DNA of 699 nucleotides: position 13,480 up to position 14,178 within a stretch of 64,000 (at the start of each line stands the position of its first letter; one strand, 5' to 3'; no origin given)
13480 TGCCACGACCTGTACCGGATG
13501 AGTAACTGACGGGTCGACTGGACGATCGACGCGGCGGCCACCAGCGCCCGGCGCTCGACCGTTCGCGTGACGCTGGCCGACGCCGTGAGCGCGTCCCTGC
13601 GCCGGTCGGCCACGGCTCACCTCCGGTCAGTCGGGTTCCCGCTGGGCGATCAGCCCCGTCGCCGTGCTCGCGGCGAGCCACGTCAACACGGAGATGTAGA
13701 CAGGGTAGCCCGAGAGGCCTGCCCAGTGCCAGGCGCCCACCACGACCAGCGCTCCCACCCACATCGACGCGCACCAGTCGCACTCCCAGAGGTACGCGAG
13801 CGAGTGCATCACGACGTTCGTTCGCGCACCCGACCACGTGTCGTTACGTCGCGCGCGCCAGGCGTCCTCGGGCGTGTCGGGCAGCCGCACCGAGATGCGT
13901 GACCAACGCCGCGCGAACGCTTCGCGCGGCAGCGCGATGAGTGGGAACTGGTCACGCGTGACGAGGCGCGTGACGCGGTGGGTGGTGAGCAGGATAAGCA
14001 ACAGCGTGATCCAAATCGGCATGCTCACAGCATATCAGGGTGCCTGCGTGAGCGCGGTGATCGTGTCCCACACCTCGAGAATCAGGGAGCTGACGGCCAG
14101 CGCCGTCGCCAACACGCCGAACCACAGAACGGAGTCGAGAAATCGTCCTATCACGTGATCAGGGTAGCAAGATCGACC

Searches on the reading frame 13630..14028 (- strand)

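Call 50: search_protein_families(library=pfam, proteins=[window:13630-14028:-], max_evalue=0.01)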
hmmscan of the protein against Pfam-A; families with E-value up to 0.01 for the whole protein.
window:13630-14028:- (133 aa): 1 family
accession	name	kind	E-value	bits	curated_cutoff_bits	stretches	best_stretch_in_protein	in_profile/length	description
PF07098.16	DUF1360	-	0.00022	21.6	21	1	11-120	1-94/102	Protein of unknown function (DUF1360)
